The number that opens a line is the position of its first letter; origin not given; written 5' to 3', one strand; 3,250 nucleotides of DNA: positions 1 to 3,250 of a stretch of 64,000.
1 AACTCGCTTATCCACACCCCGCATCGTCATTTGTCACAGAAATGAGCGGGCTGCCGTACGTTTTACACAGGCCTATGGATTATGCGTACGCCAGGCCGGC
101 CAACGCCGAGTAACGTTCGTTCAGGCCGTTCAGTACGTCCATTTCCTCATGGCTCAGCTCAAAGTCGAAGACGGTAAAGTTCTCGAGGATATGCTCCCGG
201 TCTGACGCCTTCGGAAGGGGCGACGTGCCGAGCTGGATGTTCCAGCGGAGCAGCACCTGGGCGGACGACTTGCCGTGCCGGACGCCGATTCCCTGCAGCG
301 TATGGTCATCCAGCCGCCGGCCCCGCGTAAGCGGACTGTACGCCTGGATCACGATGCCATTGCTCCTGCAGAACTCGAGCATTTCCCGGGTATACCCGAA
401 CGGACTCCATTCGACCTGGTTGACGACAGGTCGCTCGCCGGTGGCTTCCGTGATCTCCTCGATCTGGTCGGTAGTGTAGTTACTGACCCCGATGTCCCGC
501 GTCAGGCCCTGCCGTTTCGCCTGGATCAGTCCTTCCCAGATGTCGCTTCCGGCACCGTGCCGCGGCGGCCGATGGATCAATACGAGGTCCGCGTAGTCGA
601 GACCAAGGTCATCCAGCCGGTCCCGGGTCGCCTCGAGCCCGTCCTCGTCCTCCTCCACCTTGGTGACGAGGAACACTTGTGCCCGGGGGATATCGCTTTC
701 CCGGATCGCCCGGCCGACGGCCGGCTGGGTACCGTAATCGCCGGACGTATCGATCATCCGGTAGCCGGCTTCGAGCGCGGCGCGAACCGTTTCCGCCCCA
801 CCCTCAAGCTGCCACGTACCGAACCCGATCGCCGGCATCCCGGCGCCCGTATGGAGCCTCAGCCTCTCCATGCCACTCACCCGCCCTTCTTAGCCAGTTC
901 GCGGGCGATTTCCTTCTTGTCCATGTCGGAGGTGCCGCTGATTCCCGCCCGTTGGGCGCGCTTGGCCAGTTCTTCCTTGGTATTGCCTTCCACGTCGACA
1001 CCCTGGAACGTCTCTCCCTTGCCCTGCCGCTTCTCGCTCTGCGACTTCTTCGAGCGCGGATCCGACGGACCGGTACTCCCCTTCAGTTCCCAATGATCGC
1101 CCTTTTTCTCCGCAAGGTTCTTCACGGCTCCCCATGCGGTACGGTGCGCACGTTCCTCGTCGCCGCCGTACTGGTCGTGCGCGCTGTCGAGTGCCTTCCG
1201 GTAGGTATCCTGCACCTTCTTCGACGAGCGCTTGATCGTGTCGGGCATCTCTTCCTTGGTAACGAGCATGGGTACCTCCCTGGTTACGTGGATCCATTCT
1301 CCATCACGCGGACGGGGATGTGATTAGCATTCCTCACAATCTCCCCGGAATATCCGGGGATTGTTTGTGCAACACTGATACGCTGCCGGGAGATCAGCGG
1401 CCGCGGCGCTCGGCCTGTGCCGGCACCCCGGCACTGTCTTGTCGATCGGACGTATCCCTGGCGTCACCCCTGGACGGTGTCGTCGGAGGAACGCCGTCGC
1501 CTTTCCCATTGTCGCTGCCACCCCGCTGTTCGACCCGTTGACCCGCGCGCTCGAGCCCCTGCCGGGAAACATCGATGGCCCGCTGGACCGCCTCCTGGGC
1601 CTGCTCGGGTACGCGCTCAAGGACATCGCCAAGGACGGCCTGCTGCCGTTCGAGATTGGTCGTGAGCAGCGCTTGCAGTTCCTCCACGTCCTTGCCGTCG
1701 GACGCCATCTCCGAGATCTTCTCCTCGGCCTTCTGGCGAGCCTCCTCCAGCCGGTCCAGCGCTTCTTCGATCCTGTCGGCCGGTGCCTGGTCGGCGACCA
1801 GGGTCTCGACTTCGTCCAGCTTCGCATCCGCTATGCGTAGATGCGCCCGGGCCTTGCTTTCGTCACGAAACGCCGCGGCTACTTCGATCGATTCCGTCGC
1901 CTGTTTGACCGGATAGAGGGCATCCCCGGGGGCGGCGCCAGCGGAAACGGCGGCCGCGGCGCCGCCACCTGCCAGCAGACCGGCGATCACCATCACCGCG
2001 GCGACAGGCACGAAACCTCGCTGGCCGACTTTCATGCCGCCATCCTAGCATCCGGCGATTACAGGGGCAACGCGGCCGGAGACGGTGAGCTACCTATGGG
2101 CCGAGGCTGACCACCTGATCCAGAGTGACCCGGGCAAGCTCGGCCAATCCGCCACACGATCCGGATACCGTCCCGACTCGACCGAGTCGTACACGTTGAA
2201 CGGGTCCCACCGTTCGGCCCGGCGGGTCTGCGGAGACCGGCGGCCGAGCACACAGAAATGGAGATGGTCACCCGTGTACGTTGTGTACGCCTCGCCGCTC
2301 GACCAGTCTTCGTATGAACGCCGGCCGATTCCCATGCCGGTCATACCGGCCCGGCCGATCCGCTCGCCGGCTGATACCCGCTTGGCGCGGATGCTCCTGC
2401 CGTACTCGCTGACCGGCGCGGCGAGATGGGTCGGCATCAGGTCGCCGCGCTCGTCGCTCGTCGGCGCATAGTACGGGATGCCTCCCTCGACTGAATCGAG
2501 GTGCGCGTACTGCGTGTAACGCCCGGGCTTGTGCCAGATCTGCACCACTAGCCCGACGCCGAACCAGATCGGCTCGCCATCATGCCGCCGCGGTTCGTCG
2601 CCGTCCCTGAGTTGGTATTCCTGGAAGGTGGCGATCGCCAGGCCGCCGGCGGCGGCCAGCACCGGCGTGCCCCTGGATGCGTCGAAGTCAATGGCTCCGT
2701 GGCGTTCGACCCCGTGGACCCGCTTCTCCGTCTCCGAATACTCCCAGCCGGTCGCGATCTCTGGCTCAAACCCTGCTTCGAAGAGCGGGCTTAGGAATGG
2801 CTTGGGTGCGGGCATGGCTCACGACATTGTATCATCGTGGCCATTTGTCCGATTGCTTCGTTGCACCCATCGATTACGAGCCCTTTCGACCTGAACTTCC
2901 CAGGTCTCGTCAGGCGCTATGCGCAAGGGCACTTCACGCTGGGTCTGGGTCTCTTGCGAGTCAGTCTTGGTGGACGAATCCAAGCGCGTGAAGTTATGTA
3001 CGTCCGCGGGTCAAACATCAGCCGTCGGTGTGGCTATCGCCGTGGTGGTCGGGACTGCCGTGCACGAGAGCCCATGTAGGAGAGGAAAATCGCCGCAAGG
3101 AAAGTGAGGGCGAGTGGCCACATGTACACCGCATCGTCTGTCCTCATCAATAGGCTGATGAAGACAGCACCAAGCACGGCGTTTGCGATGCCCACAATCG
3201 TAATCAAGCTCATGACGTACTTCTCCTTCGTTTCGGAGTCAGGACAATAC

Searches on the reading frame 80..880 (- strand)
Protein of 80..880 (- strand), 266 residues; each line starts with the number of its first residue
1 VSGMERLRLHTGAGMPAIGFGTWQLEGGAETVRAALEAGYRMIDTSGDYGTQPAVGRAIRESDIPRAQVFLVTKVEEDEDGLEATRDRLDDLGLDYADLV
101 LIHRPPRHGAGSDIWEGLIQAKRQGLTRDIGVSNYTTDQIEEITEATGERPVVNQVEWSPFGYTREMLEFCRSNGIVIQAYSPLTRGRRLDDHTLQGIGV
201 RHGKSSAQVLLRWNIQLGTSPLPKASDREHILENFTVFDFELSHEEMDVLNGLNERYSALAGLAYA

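Call 80: search_protein_families(library=pfam, proteins=[window:80-880:-], max_evalue=0.00001)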
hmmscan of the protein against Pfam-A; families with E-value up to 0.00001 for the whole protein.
window:80-880:- (266 aa): 1 family
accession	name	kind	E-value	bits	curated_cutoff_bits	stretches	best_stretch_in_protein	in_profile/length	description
PF00248.27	Aldo_ket_red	-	2e-47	162.1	24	1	18-254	2-290/291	Aldo/keto reductase family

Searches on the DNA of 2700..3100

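Call 104: search_with_rna_model(model_id=R1, source=window, start=2700, end=3100, max_evalue=1, show_alignments=1)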
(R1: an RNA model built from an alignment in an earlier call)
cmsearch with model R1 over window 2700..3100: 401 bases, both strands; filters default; matches with E-value up to 1: 1.
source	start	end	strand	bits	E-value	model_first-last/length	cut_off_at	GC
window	2872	2934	-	64.4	1.4e-18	1-63/63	no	0.57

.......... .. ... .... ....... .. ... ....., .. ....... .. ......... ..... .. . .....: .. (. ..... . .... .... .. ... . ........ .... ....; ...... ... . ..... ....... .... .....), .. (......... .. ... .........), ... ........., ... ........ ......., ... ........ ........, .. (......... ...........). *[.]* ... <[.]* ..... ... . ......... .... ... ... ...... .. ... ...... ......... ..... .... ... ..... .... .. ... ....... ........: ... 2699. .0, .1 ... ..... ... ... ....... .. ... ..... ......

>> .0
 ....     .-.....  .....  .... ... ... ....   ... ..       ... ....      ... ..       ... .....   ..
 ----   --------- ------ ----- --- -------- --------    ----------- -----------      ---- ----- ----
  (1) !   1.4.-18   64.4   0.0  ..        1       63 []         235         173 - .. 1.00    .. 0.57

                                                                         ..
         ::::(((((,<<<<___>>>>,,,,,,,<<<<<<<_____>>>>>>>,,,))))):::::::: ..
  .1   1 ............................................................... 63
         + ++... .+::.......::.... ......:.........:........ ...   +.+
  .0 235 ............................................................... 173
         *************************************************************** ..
